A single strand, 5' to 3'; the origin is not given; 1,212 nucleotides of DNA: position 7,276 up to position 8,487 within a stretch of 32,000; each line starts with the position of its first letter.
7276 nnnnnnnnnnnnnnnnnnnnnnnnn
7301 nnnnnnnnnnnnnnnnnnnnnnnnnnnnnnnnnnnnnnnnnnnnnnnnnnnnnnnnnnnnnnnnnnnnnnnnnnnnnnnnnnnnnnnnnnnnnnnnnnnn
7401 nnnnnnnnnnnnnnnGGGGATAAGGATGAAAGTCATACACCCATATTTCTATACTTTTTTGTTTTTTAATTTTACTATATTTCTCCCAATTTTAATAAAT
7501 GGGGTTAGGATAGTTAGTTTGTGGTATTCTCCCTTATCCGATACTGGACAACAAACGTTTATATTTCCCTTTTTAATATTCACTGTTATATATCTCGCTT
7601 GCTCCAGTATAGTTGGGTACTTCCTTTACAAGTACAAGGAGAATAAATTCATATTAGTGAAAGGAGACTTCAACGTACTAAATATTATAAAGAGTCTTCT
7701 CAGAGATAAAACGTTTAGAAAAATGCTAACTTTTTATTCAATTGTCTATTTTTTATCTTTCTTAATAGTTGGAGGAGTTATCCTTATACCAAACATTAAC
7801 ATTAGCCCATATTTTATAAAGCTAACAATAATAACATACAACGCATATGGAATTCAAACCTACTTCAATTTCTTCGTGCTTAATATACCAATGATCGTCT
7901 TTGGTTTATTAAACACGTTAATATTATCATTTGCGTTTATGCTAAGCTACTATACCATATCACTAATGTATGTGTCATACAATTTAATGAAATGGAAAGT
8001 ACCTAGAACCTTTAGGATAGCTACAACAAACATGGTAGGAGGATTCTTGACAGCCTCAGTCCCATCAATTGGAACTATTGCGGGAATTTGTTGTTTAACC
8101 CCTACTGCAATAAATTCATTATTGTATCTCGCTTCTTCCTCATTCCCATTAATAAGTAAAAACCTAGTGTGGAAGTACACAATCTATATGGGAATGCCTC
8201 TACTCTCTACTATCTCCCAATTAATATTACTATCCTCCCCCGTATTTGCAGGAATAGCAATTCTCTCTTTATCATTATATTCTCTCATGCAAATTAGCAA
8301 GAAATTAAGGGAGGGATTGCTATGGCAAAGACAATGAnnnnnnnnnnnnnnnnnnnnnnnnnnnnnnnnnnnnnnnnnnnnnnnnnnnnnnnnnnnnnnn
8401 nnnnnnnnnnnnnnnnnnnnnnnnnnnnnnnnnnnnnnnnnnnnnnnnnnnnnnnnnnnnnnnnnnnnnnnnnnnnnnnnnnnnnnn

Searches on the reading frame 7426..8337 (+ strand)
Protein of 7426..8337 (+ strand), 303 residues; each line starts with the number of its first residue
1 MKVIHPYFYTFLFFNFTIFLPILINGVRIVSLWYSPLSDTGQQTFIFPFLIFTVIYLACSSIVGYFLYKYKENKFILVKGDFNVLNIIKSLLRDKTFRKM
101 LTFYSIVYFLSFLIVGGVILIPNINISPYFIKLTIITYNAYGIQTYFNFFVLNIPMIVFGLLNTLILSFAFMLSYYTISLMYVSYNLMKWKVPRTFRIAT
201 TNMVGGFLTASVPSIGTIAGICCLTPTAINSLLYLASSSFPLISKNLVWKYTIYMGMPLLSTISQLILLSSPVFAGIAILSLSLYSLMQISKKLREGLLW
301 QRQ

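Call 3: search_protein_families(library=pfam, proteins=[window:7426-8337:+], max_evalue=0.1)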
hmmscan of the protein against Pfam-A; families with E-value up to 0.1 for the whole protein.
window:7426-8337:+ (303 aa): 0 families

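Call 4: search_protein_families(library=ncbifam, proteins=[window:7426-8337:+], max_evalue=0.1)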
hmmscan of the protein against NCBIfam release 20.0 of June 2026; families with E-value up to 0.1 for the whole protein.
window:7426-8337:+ (303 aa): 0 families
